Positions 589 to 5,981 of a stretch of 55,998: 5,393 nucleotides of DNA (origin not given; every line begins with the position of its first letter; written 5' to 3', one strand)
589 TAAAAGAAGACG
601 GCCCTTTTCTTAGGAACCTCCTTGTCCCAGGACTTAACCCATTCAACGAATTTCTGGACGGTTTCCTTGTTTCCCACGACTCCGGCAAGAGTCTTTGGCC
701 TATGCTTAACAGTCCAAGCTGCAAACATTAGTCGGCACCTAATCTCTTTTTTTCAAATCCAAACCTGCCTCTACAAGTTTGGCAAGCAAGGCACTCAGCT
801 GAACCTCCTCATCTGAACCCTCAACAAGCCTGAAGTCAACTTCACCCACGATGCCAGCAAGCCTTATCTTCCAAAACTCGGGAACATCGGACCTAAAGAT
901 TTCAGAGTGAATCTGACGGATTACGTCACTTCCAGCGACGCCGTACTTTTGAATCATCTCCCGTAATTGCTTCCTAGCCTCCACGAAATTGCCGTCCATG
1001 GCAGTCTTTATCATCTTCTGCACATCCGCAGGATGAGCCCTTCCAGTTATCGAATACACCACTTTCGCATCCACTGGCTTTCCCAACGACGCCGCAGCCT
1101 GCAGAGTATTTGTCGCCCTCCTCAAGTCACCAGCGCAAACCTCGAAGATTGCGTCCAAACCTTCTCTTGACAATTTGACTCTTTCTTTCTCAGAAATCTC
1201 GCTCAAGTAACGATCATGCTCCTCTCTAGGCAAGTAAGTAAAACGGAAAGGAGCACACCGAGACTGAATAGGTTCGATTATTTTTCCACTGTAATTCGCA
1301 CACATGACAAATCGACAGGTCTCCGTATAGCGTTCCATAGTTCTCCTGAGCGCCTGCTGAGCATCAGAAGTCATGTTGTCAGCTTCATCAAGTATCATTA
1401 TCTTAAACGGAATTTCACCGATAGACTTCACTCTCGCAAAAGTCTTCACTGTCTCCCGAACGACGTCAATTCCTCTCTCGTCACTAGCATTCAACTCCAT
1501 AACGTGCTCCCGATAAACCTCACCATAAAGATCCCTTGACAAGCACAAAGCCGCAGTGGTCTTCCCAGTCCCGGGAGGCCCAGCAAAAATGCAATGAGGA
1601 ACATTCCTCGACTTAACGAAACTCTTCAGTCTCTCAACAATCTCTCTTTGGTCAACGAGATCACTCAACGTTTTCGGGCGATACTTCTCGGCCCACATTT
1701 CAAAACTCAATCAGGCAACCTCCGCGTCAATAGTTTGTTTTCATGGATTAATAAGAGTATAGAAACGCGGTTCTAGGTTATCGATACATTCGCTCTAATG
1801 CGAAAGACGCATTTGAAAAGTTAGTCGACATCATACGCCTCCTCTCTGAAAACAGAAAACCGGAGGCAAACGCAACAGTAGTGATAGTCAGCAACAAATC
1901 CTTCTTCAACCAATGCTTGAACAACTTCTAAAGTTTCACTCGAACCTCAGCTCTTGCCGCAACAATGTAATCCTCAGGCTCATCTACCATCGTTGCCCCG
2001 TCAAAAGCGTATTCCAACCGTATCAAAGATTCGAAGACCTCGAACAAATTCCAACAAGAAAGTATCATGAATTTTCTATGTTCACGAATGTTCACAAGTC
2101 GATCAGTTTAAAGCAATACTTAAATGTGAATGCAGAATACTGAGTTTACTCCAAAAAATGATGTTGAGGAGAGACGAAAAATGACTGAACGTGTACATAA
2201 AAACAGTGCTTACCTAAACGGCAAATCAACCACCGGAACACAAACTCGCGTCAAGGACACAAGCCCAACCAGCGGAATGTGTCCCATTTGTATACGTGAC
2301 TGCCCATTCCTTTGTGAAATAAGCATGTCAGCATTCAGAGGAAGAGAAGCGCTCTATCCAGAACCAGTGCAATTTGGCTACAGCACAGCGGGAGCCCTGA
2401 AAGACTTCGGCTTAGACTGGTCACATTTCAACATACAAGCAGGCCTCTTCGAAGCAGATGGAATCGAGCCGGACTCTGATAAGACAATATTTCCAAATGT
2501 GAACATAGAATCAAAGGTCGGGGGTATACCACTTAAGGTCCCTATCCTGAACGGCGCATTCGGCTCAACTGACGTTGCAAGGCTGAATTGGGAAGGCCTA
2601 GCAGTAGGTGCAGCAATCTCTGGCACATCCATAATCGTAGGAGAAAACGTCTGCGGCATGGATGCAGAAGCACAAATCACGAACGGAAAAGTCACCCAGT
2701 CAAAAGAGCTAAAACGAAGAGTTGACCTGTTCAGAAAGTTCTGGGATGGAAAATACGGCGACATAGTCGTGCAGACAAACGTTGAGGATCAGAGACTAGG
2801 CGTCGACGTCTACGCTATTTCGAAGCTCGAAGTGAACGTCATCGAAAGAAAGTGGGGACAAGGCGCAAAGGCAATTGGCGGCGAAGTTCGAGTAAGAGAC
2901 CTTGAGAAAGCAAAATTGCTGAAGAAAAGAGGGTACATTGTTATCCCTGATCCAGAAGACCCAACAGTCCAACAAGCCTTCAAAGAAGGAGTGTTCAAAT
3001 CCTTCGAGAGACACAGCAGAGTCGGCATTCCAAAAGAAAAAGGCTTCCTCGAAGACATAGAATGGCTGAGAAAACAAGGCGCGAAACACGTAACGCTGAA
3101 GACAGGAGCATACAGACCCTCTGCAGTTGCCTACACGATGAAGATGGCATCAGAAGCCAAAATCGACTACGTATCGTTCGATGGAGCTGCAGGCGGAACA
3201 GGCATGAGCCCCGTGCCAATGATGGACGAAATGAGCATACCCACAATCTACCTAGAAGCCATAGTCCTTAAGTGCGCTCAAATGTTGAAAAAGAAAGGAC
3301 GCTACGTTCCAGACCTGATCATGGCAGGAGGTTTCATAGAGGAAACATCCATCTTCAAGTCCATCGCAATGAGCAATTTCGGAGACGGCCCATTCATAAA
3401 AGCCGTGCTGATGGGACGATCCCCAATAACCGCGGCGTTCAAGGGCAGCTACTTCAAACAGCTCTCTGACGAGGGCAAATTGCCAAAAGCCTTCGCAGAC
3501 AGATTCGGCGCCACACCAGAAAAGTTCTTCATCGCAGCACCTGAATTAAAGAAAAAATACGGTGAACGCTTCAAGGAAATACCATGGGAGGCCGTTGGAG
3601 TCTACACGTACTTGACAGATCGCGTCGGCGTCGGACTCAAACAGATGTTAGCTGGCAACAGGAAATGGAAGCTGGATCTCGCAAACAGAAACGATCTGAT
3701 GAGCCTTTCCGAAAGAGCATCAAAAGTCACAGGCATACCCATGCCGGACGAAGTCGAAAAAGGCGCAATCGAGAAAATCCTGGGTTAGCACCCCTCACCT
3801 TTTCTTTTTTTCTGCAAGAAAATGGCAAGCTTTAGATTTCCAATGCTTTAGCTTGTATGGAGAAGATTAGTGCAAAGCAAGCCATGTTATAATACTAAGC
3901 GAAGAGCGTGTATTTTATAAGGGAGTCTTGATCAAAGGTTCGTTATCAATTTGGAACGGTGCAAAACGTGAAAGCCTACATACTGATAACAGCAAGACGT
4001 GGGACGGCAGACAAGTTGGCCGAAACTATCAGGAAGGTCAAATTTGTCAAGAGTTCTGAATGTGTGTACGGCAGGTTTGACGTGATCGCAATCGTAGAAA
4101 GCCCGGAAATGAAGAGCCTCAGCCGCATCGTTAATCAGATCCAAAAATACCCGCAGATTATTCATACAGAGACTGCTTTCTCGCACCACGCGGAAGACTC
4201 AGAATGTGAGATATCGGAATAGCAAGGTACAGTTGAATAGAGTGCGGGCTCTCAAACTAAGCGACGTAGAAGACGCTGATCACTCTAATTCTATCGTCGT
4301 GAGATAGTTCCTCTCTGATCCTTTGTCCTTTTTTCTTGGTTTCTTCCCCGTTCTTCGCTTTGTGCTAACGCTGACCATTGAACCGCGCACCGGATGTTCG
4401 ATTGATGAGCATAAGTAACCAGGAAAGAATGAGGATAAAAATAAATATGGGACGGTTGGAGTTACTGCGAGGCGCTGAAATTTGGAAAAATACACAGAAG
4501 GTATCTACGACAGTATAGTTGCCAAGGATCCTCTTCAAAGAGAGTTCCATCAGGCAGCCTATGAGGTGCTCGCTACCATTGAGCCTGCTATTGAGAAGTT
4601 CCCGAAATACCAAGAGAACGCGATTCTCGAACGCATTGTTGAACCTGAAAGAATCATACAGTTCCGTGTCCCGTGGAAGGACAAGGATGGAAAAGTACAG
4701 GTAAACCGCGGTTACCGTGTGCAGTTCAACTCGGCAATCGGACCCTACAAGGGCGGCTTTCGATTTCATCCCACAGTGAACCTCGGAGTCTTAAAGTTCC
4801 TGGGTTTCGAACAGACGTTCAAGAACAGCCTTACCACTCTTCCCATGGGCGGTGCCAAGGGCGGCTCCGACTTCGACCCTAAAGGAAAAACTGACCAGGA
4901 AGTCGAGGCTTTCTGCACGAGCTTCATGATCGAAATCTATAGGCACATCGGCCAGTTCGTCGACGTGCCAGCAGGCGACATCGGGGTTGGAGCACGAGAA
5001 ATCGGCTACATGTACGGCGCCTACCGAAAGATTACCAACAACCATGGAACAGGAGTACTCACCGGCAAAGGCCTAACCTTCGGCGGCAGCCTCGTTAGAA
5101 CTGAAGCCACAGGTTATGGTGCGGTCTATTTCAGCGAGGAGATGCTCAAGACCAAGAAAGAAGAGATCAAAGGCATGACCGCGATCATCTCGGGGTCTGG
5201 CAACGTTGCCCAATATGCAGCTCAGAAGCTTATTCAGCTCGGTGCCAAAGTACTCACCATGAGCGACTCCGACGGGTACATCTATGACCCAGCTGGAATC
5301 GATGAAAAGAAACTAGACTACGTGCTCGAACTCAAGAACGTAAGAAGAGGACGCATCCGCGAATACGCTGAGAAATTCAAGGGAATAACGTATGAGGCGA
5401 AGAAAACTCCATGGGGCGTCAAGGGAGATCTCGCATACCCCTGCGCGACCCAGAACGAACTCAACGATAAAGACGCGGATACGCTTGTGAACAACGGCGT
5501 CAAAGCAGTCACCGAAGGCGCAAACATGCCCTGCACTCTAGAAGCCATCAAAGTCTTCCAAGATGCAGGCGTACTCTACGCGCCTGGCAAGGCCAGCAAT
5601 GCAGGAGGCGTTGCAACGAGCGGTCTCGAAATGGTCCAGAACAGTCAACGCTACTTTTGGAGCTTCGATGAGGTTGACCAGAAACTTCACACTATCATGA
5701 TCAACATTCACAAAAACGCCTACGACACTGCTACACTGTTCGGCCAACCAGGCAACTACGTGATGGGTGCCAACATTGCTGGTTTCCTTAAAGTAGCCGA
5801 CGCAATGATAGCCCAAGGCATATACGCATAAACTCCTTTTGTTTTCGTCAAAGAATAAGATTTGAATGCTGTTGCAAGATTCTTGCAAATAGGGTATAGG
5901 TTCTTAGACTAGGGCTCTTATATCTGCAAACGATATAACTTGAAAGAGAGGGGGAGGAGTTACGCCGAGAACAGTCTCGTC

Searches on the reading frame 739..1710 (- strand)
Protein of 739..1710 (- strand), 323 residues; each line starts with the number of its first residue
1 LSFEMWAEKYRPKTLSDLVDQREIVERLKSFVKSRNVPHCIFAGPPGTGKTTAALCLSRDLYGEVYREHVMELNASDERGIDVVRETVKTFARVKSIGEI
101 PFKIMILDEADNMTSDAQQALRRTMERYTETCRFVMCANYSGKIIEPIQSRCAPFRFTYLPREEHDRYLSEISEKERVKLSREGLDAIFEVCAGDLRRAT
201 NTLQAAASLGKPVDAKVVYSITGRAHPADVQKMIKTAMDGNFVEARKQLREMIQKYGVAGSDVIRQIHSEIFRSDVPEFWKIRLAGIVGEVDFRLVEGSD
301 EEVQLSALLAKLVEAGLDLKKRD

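Call 22: search_protein_families(library=pfam, proteins=[window:739-1710:-], max_evalue=0.001)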
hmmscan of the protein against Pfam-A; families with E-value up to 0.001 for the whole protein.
window:739-1710:- (323 aa): 13 families
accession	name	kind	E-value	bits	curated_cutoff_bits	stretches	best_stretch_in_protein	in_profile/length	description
PF08542.16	Rep_fac_C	-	1.8e-24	86.4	23.6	1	225-311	1-88/88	Replication factor C C-terminal domain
PF00004.35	AAA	-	5.1e-14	53.3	21.2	1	41-153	2-124/131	ATPase family associated with various cellular activities (AAA)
PF13177.12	DNA_pol3_delta2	-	1.3e-11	45.2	27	1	80-159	82-159/161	DNA polymerase III, delta subunit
PF21960.2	RCF1-5-like_lid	-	1.2e-07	31.9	27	1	169-207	3-42/43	RCF1/5-like, AAA+ ATPase lid domain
PF05496.18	RuvB_N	-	4.8e-07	30.1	27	1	11-65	2-61/159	Holliday junction DNA helicase RuvB P-loop domain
PF03215.21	Rad17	-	7.2e-07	29.8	23.8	1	3-110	6-117/186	Rad17 P-loop domain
PF25199.1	nSTAND_NTPase5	-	5.1e-05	23.6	34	1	16-139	16-133/145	Novel STAND NTPase 5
PF13401.12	AAA_22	-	6.9e-05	23.6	27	0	40-79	8-45/130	AAA domain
PF16193.11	AAA_assoc_2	-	8.4e-05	23.2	34.3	1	175-213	2-40/81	AAA C-terminal domain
PF07726.17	AAA_3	-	8.7e-05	22.9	27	1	39-129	1-90/131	ATPase family associated with various cellular activities (AAA)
PF13173.12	AAA_14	-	0.00056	20.4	27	1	41-140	6-99/129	AAA domain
PF00270.35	DEAD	-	0.0007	19.8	26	0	81-135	95-154/167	DEAD/DEAH box helicase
PF20720.3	nSTAND3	-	0.00084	19.5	27.2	0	39-73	19-51/155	Novel STAND NTPase 3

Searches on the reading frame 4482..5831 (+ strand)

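Call 22: search_protein_families(library=pfam, proteins=[window:4482-5831:+], max_evalue=0.001)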
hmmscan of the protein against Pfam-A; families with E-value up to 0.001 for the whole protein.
window:4482-5831:+ (449 aa): 2 families
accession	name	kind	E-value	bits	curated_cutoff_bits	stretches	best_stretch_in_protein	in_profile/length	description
PF00208.27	ELFV_dehydrog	-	9.4e-91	304.2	23.4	1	201-446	1-241/241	Glutamate/Leucine/Phenylalanine/Valine dehydrogenase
PF02812.23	ELFV_dehydrog_N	-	2.3e-51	173.3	25.3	1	55-183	1-129/129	Glu/Leu/Phe/Val dehydrogenase, dimerisation domain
